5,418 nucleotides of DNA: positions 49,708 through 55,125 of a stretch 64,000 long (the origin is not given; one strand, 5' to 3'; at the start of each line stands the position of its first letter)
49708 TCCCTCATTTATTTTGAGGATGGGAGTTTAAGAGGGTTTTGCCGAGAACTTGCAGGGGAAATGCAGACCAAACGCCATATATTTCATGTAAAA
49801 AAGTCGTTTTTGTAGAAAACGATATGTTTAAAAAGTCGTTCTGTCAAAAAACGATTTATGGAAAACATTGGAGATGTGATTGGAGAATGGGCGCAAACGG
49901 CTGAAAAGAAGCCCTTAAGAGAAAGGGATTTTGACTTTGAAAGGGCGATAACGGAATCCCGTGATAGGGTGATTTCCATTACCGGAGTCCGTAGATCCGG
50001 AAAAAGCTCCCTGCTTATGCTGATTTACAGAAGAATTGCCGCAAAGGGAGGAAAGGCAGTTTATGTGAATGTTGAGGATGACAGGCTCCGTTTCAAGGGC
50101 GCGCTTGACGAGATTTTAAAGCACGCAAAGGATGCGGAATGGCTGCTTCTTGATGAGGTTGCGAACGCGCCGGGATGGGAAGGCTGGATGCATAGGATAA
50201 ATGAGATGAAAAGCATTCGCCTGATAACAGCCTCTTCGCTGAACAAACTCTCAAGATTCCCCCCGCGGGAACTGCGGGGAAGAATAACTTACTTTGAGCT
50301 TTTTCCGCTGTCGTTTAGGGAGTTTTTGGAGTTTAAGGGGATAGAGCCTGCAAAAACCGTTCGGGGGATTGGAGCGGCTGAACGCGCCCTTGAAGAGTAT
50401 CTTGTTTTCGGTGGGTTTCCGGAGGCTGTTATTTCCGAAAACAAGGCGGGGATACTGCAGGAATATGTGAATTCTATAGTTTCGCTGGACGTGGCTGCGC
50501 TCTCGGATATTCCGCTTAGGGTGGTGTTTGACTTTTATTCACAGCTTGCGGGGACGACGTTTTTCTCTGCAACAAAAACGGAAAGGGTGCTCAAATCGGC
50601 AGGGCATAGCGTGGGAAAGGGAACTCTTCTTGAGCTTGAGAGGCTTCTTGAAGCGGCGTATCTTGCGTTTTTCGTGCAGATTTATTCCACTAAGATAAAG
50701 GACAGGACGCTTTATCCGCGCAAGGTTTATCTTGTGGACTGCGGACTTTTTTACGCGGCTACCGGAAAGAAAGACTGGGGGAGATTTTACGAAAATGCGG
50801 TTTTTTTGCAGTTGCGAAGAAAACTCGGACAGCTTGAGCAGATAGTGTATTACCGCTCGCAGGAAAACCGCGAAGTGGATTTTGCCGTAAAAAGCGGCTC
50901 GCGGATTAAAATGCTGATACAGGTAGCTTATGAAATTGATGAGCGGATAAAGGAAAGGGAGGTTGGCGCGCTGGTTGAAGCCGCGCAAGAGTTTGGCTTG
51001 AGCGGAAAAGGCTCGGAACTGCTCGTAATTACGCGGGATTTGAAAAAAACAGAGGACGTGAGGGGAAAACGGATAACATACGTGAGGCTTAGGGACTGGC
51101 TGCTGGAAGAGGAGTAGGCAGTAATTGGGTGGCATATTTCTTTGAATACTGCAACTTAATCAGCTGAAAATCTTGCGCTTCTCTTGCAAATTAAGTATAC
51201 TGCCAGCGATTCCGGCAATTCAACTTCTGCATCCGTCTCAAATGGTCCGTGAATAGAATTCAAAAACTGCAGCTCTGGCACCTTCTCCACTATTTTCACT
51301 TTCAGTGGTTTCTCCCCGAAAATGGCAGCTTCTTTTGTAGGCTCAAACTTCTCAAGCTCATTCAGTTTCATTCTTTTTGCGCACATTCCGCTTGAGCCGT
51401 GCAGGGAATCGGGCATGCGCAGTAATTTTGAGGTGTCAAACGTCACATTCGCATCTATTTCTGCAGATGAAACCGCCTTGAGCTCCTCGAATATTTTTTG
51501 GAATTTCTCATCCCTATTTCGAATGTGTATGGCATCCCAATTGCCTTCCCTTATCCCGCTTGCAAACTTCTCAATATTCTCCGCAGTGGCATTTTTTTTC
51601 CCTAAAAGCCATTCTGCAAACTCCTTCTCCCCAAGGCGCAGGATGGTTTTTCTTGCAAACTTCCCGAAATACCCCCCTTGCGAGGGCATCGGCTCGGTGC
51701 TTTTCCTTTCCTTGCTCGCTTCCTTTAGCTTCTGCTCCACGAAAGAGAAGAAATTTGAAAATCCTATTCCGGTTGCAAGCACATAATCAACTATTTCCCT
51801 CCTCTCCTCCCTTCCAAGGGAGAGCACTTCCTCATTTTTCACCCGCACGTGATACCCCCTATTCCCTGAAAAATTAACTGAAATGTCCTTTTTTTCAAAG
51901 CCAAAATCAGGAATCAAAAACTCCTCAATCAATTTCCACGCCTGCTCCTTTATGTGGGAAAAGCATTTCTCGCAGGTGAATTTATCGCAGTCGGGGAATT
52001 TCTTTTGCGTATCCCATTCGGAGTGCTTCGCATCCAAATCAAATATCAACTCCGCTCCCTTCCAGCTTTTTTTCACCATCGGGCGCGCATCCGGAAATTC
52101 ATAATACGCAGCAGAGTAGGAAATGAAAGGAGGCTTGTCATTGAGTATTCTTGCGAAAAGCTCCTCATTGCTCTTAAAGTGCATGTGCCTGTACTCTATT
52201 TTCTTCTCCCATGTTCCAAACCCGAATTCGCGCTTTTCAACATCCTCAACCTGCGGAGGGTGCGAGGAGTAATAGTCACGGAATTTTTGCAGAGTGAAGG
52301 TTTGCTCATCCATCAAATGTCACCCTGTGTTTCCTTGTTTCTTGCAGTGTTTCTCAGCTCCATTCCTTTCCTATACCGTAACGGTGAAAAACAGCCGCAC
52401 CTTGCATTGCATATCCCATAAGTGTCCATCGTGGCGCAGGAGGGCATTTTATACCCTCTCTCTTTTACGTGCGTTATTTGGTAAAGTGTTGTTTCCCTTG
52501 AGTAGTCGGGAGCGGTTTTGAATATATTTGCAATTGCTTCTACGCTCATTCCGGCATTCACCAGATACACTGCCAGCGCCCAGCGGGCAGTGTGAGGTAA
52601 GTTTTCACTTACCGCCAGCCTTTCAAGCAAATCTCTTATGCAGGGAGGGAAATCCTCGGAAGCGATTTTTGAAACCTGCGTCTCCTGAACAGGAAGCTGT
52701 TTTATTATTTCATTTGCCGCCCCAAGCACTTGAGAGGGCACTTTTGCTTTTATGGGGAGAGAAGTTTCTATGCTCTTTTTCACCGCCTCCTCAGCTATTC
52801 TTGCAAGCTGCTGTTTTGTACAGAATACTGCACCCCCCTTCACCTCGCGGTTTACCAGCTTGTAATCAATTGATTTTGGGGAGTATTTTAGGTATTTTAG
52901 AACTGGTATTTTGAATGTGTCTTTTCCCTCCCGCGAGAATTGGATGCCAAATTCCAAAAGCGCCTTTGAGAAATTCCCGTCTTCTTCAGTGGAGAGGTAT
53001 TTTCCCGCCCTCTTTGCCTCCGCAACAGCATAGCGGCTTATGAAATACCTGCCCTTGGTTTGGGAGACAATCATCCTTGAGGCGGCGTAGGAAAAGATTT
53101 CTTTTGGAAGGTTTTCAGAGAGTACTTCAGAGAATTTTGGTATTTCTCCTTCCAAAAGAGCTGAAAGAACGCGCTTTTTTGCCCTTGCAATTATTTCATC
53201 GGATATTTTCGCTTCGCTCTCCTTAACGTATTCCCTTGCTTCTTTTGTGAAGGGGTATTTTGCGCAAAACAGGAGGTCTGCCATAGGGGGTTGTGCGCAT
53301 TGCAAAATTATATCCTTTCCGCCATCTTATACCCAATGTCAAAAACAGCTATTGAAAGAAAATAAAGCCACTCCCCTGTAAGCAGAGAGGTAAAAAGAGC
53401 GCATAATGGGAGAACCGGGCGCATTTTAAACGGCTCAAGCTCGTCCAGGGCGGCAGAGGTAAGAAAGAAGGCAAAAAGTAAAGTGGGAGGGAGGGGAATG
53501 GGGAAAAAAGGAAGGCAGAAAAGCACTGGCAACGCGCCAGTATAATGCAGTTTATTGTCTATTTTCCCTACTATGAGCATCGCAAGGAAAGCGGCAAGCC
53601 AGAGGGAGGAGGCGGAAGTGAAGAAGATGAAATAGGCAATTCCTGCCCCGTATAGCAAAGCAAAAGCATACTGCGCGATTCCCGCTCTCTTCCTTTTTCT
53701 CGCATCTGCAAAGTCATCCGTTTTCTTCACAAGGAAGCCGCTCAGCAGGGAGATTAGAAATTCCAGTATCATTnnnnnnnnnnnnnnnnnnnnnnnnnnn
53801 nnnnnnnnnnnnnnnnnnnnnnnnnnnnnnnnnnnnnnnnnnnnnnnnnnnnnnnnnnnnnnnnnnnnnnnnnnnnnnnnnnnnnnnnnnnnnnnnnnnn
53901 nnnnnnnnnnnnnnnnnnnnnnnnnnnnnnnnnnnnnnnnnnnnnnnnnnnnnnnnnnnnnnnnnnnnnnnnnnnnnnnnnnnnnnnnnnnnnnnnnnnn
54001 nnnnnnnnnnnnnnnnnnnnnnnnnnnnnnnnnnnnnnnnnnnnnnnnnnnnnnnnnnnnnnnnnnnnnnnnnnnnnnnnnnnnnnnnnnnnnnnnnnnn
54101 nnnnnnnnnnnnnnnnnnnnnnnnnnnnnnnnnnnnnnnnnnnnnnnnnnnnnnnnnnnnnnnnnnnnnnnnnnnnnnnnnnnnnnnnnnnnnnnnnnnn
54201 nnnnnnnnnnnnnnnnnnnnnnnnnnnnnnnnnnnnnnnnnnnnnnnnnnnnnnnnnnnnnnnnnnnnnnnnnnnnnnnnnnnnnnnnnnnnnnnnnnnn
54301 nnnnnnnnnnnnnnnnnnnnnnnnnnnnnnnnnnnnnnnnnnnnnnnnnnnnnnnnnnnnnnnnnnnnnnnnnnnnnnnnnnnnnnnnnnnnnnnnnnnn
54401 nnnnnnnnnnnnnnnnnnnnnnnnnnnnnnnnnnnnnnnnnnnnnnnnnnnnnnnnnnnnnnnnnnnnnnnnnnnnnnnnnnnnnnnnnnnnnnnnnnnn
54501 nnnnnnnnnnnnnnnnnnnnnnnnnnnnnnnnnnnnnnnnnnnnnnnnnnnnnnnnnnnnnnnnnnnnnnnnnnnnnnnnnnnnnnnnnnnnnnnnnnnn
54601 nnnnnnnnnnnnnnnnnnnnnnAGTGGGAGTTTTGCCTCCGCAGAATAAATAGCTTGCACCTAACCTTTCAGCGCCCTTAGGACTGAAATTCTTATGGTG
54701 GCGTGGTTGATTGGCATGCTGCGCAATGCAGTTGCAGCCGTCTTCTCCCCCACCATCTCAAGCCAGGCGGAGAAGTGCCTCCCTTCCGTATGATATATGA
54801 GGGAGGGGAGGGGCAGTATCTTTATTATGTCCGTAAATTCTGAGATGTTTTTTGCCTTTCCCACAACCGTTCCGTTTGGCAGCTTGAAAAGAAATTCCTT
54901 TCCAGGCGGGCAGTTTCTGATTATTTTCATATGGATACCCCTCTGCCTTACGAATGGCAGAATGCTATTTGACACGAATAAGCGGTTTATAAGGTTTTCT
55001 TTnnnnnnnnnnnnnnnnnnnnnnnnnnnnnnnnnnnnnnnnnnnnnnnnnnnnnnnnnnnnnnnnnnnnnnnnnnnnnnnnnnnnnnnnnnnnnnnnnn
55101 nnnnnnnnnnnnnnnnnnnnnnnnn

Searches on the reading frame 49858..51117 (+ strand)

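Call 9: search_protein_families(library=pfam, proteins=[window:49858-51117:+])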
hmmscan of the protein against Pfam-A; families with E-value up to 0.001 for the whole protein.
window:49858-51117:+ (419 aa): 2 families
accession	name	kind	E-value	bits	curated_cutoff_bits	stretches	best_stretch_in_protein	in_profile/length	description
PF13173.12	AAA_14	-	2.3e-23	83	27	1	36-157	2-129/129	AAA domain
PF13635.12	DUF4143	-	3.6e-14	53.2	28.1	1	240-358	32-159/160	Domain of unknown function (DUF4143)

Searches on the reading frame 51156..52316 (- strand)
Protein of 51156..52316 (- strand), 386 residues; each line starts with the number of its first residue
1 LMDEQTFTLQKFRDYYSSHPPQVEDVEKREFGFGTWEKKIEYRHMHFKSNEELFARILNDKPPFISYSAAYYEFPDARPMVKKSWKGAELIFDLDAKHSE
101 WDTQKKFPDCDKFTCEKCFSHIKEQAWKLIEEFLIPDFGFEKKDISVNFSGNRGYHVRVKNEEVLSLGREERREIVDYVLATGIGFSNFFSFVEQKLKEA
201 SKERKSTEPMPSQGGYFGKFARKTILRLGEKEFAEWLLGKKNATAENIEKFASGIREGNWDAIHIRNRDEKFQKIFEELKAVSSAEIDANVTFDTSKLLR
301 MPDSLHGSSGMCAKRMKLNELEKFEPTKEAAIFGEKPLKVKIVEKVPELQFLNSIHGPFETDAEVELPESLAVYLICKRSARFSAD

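Call 9: search_protein_families(library=pfam, proteins=[window:51156-52316:-])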
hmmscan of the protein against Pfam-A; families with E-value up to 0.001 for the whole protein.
window:51156-52316:- (386 aa): 1 family
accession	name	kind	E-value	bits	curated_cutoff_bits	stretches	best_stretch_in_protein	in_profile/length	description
PF01896.25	DNA_primase_S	-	1.9e-21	77.5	26.8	1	92-316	1-161/163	DNA primase small subunit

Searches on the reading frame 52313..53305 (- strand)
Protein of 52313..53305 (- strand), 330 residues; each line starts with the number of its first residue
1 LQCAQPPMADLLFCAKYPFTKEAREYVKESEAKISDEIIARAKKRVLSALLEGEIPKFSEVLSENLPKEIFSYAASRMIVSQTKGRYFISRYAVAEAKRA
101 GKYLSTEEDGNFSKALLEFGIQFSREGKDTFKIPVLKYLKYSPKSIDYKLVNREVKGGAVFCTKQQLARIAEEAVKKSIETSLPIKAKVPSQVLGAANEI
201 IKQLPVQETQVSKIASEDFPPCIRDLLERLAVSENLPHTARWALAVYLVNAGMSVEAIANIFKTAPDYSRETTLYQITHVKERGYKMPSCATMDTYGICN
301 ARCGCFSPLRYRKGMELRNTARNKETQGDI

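Call 9: search_protein_families(library=pfam, proteins=[window:52313-53305:-])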
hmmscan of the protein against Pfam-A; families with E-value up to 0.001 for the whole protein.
window:52313-53305:- (330 aa): 2 families
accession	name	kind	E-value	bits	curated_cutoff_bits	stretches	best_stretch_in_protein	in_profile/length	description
PF04104.19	DNA_primase_lrg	-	4.2e-25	89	22.4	1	130-303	2-208/266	Eukaryotic and archaeal DNA primase, large subunit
PF02796.21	HTH_7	-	0.00084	19.9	23.8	0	240-278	9-42/45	Helix-turn-helix domain of resolvase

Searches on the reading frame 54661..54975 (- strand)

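Call 81: search_protein_families(library=pfam, proteins=[window:54661-54975:-], max_evalue=0.01)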
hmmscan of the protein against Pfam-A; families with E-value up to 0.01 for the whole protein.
window:54661-54975:- (104 aa): 1 family
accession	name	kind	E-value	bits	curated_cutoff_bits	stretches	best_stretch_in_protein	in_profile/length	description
PF19027.5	DUF5752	-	0.00013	21.8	23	1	5-90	95-192/208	Family of unknown function (DUF5752)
